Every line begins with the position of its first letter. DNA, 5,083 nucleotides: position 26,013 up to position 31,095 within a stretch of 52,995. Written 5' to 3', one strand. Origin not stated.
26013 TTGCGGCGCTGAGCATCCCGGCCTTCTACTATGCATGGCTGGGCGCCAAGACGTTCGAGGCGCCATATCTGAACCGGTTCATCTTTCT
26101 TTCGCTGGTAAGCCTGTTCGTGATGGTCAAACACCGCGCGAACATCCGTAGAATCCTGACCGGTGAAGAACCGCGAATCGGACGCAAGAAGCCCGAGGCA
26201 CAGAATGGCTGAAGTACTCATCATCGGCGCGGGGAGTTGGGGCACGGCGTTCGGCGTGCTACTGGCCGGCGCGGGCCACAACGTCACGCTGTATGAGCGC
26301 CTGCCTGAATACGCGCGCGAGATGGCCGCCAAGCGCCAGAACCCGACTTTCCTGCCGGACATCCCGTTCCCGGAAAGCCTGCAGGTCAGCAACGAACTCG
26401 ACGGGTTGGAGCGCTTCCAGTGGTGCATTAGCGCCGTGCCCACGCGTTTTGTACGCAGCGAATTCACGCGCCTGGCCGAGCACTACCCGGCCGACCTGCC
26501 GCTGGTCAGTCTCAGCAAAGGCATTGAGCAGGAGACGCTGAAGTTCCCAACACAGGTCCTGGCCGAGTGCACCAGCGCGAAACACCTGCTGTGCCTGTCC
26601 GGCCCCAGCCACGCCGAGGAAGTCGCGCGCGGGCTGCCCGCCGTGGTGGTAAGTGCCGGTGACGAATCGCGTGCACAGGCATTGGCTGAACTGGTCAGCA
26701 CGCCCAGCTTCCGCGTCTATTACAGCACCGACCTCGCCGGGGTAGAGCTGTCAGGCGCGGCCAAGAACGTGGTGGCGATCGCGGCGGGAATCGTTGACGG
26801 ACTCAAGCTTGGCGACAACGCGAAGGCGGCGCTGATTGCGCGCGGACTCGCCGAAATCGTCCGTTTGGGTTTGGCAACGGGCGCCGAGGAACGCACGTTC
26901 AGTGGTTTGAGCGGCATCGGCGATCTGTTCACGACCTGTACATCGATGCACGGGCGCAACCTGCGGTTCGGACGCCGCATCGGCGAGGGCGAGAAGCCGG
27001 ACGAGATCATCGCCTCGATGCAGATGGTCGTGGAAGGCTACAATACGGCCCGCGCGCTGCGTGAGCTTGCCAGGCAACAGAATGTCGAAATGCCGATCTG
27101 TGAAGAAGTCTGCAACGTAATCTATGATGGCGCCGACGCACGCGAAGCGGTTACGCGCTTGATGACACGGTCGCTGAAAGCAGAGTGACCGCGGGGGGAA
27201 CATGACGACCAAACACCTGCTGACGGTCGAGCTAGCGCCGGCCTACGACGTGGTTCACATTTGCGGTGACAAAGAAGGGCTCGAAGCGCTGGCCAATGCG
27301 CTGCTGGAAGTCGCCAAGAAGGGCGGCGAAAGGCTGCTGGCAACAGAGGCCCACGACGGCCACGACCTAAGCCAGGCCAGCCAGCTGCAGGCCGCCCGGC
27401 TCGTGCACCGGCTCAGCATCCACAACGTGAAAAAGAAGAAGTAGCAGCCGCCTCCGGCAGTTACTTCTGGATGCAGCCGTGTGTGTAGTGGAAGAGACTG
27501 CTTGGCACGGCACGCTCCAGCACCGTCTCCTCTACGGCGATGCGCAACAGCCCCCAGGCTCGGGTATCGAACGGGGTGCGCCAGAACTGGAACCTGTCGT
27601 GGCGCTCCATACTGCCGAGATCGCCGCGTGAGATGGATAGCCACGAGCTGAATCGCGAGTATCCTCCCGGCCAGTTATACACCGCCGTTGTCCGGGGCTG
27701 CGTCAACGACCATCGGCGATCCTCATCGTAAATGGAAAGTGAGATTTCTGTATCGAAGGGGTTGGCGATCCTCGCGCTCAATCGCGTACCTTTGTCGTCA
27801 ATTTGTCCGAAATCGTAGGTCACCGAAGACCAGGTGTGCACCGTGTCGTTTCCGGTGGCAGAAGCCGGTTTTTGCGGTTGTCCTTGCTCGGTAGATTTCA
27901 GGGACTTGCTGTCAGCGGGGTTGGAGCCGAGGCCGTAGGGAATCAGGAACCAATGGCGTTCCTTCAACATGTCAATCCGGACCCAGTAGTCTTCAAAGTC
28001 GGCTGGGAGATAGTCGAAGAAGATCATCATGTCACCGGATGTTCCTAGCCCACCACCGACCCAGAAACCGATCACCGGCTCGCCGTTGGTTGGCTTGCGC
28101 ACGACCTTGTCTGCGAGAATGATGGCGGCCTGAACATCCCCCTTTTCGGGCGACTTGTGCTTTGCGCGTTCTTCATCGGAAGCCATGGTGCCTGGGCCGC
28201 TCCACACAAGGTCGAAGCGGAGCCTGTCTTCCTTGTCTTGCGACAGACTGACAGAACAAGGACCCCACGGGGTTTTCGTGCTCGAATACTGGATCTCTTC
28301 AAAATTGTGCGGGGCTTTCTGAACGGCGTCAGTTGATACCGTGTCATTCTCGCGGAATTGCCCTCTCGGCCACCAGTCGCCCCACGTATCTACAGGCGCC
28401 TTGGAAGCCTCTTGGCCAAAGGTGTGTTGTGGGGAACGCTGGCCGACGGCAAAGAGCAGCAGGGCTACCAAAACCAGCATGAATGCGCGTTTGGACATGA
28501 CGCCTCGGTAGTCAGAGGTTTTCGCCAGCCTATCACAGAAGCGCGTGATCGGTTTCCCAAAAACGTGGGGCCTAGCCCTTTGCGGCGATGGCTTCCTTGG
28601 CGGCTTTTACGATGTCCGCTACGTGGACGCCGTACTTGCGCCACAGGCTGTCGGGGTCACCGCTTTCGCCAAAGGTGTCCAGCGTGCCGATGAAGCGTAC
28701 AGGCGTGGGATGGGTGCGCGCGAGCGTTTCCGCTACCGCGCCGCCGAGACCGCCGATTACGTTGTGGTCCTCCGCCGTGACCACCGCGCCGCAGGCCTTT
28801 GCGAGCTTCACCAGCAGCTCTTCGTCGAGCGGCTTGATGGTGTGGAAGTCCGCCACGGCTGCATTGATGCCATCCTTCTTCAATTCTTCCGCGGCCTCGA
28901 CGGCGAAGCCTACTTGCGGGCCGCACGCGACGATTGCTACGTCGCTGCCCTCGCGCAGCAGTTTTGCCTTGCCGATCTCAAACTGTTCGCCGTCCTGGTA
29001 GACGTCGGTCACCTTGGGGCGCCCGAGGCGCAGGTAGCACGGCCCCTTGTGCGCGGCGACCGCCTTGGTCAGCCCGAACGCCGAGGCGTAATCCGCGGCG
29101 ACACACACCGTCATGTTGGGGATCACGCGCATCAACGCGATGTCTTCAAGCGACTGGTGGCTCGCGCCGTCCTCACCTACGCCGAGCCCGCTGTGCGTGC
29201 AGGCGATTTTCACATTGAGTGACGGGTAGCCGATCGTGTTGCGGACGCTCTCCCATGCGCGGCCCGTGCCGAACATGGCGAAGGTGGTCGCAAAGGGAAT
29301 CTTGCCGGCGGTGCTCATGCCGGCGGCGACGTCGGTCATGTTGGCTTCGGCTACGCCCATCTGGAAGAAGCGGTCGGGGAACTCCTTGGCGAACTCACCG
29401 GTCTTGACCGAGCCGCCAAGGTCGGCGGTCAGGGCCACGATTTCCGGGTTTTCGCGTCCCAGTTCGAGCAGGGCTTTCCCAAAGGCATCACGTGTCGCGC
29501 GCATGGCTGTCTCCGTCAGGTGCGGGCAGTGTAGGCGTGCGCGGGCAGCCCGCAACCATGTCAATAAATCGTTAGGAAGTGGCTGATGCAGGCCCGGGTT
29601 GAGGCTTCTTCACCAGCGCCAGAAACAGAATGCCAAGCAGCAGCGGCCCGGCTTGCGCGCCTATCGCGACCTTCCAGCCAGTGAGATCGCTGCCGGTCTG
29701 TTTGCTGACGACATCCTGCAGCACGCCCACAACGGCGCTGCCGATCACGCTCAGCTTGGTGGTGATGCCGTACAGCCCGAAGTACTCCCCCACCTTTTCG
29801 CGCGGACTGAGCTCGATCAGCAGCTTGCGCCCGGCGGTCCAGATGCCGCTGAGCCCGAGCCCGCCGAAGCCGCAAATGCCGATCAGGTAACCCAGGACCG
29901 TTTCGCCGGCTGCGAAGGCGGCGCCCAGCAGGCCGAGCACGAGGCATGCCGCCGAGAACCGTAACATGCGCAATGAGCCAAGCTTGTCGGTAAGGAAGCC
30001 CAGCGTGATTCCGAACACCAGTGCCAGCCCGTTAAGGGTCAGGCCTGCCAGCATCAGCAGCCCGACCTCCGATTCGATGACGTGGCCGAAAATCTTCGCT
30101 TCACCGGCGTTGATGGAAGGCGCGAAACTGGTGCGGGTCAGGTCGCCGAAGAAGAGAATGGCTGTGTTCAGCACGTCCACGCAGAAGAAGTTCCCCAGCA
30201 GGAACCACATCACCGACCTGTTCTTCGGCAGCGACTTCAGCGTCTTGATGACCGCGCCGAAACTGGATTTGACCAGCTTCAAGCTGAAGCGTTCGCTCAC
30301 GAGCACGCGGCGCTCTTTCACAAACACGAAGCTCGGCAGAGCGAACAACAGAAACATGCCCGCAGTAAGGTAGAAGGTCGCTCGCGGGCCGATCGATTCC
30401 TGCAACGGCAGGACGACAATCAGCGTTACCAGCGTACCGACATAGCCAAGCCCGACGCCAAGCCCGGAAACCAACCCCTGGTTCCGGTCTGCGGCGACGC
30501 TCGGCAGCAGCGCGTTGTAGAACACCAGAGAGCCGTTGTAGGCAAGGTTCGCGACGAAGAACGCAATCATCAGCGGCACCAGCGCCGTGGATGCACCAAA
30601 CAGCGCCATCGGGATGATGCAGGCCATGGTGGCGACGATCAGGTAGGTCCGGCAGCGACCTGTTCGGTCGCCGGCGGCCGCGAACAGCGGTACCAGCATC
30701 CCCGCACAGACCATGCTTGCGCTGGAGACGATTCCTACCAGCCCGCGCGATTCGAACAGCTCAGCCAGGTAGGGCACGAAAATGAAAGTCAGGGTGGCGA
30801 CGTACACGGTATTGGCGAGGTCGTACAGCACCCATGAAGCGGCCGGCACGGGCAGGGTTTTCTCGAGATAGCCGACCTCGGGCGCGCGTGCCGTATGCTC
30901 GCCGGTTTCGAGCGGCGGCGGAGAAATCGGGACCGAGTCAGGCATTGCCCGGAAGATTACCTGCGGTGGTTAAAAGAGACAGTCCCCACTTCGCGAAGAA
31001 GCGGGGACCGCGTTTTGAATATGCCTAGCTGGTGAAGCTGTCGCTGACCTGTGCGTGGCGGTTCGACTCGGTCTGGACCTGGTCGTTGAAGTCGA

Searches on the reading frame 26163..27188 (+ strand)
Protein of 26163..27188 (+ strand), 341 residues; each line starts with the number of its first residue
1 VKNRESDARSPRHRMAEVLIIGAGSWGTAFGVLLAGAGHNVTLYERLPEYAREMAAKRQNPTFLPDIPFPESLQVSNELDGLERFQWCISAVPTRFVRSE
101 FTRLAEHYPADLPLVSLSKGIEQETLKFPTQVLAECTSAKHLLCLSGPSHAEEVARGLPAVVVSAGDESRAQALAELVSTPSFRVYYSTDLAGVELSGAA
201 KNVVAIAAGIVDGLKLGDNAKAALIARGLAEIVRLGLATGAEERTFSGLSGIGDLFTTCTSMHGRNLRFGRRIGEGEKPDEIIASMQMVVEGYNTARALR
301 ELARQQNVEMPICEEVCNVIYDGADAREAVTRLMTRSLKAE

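Call 33: search_protein_families(library=pfam, proteins=[window:26163-27188:+], max_evalue=0.0001)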
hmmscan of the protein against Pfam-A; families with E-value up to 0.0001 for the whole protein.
window:26163-27188:+ (341 aa): 4 families
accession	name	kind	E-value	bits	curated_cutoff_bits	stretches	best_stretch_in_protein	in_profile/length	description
PF07479.19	NAD_Gly3P_dh_C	-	5.6e-56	189.1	25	1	190-330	1-141/142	NAD-dependent glycerol-3-phosphate dehydrogenase C-terminus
PF01210.29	NAD_Gly3P_dh_N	-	8.4e-38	130.3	23.1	1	18-168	2-154/158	NAD-dependent glycerol-3-phosphate dehydrogenase N-terminus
PF20618.3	GPD_NAD_C_bact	-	4.5e-20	72.4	27.6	1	250-316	1-66/66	Bacterial GPD, NAD-dependent C-terminal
PF02558.23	ApbA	-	1.3e-05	25.3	22.2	1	18-124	1-106/150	Ketopantoate reductase PanE/ApbA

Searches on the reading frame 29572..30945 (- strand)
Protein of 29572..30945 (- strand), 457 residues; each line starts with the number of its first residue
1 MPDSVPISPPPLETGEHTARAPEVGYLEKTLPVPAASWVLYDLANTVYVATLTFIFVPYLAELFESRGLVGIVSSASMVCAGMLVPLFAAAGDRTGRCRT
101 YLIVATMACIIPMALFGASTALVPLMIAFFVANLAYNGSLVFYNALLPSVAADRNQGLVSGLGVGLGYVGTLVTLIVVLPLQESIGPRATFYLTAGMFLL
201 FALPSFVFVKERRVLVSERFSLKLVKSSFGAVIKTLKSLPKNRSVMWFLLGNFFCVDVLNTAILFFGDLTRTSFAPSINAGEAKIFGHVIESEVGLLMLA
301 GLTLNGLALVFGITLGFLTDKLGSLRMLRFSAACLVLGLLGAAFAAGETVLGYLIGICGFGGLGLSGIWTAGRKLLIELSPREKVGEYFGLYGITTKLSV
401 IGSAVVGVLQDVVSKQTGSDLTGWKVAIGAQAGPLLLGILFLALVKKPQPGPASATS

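Call 33: search_protein_families(library=pfam, proteins=[window:29572-30945:-], max_evalue=0.0001)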
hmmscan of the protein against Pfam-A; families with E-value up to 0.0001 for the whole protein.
window:29572-30945:- (457 aa): 2 families
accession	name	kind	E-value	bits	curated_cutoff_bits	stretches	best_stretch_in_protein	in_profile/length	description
PF07690.21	MFS_1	-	1.2e-26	94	33.4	2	50-267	12-225/347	Major Facilitator Superfamily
PF11700.14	ATG22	-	3.8e-16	59.3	24.1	1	72-413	75-448/482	Vacuole effluxer Atg22 like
